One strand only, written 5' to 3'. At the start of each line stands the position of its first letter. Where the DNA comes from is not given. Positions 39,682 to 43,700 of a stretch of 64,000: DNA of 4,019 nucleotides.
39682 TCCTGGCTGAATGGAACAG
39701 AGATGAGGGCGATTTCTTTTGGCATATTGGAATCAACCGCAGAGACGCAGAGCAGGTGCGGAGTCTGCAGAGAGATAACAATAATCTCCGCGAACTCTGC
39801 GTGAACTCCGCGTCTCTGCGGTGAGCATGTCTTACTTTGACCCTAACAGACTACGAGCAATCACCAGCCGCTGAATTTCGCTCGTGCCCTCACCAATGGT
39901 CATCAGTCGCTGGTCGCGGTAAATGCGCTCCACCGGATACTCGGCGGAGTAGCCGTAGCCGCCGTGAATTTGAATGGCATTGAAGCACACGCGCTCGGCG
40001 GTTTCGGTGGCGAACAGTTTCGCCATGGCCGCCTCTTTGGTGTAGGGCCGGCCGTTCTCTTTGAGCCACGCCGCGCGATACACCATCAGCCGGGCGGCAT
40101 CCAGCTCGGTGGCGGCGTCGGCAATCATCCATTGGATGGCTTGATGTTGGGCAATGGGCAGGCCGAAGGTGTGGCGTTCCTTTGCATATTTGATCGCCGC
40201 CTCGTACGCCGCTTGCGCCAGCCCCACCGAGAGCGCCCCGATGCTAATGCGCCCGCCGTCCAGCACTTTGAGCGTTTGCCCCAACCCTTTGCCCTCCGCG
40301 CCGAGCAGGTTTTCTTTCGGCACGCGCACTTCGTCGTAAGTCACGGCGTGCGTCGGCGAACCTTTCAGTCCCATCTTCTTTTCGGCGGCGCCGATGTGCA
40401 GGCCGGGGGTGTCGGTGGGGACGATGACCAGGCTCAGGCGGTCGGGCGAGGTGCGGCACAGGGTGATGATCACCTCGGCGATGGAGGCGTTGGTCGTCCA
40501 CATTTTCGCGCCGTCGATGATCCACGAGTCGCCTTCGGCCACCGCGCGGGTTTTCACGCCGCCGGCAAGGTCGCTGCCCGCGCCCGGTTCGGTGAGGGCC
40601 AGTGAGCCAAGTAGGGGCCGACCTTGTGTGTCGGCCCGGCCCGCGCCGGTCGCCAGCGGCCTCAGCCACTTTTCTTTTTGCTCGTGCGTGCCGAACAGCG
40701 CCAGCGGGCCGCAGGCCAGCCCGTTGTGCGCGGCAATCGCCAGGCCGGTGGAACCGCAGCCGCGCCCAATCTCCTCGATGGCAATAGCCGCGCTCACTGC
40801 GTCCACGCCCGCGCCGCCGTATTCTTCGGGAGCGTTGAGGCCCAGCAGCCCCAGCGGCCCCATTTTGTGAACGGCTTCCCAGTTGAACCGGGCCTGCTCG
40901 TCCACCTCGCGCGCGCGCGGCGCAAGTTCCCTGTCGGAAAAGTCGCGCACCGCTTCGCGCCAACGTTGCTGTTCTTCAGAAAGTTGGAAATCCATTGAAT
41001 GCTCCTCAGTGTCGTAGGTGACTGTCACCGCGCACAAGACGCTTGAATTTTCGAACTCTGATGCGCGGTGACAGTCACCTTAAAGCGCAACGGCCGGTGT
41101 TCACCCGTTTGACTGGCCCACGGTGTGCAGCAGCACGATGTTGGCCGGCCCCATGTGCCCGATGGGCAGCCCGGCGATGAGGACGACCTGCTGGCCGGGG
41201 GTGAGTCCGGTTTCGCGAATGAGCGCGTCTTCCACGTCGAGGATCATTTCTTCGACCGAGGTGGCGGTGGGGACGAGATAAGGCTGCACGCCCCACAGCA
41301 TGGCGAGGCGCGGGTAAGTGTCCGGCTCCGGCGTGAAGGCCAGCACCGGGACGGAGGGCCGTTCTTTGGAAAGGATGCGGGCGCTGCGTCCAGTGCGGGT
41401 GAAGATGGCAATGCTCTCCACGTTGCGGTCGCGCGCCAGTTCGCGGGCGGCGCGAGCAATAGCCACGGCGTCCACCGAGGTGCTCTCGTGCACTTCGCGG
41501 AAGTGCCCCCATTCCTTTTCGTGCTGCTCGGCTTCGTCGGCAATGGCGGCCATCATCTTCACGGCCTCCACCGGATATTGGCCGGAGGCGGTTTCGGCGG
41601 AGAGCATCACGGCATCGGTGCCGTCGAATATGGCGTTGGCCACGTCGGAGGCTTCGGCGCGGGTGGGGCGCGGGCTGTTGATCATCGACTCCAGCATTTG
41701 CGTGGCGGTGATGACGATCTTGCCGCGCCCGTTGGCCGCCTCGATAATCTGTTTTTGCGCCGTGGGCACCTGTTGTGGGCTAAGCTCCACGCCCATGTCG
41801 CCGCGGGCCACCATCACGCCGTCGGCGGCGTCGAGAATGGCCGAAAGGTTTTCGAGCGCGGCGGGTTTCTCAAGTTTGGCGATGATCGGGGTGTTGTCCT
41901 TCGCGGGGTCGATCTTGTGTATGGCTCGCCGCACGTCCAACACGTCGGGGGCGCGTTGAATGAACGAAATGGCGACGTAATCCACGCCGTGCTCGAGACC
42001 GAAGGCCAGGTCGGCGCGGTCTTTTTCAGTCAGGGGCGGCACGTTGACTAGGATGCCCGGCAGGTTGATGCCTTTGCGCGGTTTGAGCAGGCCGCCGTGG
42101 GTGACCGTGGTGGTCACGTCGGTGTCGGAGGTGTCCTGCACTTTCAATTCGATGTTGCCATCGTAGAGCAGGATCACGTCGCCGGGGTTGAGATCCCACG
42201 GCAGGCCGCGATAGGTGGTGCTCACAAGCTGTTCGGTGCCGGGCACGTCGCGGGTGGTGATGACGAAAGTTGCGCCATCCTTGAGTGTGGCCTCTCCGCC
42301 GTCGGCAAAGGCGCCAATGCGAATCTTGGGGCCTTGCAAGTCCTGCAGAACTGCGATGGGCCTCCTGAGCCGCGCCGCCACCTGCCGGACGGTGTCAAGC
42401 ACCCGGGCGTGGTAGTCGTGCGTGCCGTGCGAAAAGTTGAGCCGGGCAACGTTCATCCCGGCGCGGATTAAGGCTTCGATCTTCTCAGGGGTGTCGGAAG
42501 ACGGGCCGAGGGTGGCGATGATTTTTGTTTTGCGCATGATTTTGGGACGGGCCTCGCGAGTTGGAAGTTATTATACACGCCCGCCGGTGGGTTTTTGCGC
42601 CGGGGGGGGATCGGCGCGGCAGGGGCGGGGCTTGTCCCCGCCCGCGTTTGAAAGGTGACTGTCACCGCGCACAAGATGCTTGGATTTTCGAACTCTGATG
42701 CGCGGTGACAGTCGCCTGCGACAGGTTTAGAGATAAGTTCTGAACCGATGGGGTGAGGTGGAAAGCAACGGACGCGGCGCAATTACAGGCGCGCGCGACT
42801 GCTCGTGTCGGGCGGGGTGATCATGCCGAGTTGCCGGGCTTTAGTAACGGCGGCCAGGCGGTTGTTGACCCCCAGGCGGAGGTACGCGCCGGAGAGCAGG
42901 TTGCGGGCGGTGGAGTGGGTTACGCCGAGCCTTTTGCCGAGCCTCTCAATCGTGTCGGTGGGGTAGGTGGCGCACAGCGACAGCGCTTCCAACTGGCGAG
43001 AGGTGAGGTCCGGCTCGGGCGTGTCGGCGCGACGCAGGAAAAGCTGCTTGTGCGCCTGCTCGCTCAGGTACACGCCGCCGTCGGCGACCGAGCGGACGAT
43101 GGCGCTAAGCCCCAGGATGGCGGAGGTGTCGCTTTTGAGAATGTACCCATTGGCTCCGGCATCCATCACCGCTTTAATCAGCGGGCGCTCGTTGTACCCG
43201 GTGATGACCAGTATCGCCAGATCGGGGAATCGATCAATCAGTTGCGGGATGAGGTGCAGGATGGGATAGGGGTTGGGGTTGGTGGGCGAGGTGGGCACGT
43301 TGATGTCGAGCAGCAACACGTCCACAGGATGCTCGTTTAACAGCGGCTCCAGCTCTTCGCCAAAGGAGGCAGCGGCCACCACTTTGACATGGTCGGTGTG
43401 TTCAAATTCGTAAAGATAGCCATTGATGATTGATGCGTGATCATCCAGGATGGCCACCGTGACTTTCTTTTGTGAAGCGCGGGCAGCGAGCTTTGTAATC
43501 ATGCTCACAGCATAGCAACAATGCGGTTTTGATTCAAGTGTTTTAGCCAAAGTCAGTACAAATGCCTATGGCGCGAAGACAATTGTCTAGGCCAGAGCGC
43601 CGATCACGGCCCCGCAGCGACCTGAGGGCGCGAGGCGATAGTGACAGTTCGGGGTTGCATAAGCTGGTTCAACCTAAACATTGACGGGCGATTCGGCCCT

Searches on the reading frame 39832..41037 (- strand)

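Call 41: search_protein_families(library=pfam, proteins=[window:39832-41037:-], max_evalue=0.01)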
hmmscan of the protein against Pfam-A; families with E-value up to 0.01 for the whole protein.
window:39832-41037:- (401 aa): 6 families
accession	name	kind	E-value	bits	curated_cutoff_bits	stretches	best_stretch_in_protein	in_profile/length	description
PF00441.29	Acyl-CoA_dh_1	-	3.6e-54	183.4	22.4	1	249-398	1-150/150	Acyl-CoA dehydrogenase, C-terminal domain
PF02771.21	Acyl-CoA_dh_N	-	7.4e-41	139.5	22.9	1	20-131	1-112/113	Acyl-CoA dehydrogenase, N-terminal domain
PF08028.16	Acyl-CoA_dh_2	-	4.9e-25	88.8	22.7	1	265-380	2-127/134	Acyl-CoA dehydrogenase, C-terminal domain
PF02770.24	Acyl-CoA_dh_M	-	2.7e-23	82.4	33.3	1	146-237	2-97/97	Acyl-CoA dehydrogenase, middle domain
PF22924.1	ACOX_C_alpha1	-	0.0024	18.1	27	1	283-398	50-169/169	Acyl-CoA oxidase, C-alpha1 domain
PF11794.13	HpaB_N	-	0.0038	17.3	35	1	173-243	179-267/270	4-hydroxyphenylacetate 3-hydroxylase N terminal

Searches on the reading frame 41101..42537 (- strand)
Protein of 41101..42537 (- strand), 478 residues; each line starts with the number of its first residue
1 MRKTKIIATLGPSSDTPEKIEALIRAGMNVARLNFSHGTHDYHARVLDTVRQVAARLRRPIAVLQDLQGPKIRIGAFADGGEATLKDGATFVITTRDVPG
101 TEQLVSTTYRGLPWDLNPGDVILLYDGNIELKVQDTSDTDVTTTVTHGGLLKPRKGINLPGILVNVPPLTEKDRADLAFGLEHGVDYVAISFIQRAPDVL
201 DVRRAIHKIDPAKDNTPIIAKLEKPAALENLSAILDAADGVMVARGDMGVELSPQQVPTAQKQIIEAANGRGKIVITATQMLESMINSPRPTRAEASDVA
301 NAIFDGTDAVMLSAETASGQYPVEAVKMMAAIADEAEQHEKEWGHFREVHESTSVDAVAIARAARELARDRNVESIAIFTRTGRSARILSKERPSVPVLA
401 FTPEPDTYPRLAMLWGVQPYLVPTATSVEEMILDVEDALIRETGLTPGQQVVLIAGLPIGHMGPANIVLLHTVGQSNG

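Call 41: search_protein_families(library=pfam, proteins=[window:41101-42537:-], max_evalue=0.01)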
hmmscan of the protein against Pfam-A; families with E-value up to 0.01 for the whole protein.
window:41101-42537:- (478 aa): 3 families
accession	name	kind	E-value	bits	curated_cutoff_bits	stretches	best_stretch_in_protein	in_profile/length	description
PF00224.27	PK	-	9.4e-121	403.3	30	1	1-326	1-328/328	Pyruvate kinase, barrel domain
PF02887.21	PK_C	-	4.6e-28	98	28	1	359-469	2-112/114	Pyruvate kinase, alpha/beta domain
PF03328.21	HpcH_HpaI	-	0.00015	21.6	25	1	175-306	76-215/221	HpcH/HpaI aldolase/citrate lyase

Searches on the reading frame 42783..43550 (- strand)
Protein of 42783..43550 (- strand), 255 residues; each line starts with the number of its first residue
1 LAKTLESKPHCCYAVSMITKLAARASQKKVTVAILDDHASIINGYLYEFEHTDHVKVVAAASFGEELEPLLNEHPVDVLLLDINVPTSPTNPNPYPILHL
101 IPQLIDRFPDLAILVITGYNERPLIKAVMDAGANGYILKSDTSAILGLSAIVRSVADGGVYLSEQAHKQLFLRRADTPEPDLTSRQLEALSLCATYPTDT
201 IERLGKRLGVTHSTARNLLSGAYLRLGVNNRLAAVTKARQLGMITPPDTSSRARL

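Call 41: search_protein_families(library=pfam, proteins=[window:42783-43550:-], max_evalue=0.01)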
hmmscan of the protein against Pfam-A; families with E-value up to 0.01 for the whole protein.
window:42783-43550:- (255 aa): 2 families
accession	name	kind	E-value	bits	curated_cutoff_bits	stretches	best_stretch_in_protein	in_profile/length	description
PF00072.30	Response_reg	-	5.4e-12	46.3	30.2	1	32-140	1-100/111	Response regulator receiver domain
PF04545.22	Sigma70_r4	-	0.0046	16.9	24.1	1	182-226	5-48/50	Sigma-70, region 4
